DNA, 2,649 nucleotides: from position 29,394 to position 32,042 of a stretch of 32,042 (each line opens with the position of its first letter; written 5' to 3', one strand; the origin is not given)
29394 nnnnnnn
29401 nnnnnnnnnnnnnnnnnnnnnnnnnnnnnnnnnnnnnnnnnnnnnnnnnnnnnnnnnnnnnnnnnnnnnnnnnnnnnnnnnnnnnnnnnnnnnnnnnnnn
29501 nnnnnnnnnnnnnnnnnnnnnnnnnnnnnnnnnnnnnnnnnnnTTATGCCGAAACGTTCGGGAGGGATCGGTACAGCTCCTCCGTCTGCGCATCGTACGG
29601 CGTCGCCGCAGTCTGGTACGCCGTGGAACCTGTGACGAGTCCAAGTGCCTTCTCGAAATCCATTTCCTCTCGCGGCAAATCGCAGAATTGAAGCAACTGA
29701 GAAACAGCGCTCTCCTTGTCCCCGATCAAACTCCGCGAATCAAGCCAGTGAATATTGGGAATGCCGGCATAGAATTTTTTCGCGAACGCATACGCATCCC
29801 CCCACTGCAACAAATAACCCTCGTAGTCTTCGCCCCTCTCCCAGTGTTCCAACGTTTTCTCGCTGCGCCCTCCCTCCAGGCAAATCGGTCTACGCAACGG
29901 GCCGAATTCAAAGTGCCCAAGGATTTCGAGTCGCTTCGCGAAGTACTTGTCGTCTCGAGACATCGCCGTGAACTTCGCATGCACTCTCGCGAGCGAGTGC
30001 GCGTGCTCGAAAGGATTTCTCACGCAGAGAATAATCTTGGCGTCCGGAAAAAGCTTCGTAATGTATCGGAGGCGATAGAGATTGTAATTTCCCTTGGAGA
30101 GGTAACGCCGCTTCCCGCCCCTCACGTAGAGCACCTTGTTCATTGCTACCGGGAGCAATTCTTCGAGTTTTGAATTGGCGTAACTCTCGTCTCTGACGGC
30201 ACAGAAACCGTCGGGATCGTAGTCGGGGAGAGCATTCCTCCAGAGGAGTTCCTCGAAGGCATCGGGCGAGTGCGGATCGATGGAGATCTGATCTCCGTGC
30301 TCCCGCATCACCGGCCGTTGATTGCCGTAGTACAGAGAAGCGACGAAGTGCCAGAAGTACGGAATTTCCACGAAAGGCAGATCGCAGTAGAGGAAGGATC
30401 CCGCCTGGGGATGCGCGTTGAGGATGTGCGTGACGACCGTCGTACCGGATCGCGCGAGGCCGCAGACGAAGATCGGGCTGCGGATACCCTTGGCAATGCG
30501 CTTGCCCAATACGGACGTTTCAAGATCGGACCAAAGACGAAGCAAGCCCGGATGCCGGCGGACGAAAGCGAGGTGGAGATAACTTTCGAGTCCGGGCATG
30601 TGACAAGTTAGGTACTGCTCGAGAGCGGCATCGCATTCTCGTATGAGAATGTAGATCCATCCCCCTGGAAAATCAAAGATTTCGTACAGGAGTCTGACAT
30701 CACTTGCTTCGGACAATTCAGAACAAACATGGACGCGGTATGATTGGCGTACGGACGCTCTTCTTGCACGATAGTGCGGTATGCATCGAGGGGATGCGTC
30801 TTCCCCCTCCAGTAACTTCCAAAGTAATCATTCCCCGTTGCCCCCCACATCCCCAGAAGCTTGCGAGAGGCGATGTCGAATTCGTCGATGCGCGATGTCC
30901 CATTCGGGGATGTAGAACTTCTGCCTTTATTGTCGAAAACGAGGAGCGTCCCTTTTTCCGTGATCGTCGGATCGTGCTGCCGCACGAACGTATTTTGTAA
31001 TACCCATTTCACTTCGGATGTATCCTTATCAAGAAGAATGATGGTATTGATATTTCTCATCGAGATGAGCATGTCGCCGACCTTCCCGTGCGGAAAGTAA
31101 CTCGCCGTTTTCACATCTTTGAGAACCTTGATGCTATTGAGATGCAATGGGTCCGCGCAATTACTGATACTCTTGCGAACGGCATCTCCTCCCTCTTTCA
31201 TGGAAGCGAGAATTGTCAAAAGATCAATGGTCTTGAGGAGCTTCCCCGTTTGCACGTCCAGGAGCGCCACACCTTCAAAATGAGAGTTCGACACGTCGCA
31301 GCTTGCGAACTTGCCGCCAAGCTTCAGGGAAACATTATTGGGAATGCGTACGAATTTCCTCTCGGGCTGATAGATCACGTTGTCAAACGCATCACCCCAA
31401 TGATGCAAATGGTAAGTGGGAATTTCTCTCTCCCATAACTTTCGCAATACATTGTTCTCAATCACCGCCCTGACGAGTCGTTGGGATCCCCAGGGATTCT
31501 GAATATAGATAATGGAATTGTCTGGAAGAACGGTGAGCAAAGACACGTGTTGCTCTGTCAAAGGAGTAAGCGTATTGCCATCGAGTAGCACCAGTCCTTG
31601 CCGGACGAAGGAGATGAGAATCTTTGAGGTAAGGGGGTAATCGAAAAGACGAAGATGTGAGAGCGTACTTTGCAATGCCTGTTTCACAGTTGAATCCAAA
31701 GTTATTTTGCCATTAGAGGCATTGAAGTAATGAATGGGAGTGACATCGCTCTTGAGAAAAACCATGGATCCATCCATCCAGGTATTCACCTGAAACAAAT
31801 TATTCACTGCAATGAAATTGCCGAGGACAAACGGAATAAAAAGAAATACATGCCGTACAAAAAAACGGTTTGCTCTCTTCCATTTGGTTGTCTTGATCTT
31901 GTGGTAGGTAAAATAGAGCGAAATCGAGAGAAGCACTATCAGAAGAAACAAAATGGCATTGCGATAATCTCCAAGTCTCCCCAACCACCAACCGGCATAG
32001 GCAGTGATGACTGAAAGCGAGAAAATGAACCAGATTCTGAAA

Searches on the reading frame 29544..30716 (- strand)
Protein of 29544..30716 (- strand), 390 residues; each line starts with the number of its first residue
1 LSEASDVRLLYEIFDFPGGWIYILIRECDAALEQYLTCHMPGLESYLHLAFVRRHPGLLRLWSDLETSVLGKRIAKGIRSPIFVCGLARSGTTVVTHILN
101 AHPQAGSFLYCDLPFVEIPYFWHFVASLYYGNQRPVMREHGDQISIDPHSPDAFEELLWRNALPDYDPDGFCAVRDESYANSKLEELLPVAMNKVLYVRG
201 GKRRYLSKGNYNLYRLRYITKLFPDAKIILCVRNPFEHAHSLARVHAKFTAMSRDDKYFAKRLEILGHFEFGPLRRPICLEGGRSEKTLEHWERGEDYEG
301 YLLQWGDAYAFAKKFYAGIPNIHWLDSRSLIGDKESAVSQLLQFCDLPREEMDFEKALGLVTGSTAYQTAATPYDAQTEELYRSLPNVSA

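Call 6: search_protein_families(library=pfam, proteins=[window:29544-30716:-], max_evalue=0.01)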
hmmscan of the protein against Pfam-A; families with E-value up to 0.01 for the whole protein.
window:29544-30716:- (390 aa): 3 families
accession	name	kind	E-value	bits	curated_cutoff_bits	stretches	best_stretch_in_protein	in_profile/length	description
PF13469.12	Sulfotransfer_3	-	5.9e-19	69.6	27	1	81-252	1-151/216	Sulfotransferase family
PF00685.33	Sulfotransfer_1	-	1.1e-07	32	22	1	81-352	3-188/255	Sulfotransferase domain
PF17784.7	Sulfotransfer_4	-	0.0076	16.5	22.8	0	219-252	84-117/215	Sulfotransferase domain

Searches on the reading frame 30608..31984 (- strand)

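Call 6: search_protein_families(library=pfam, proteins=[window:30608-31984:-], max_evalue=0.01)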
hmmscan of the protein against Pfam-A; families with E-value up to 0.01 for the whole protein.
window:30608-31984:- (458 aa): 2 families
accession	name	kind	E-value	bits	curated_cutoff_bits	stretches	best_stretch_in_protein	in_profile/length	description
PF14269.12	Arylsulfotran_2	-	4e-15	56.4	27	1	242-401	102-272/301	Arylsulfotransferase (ASST)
PF05935.17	Arylsulfotrans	-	4.4e-08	33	24.2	1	232-329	121-213/374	Arylsulfotransferase (ASST)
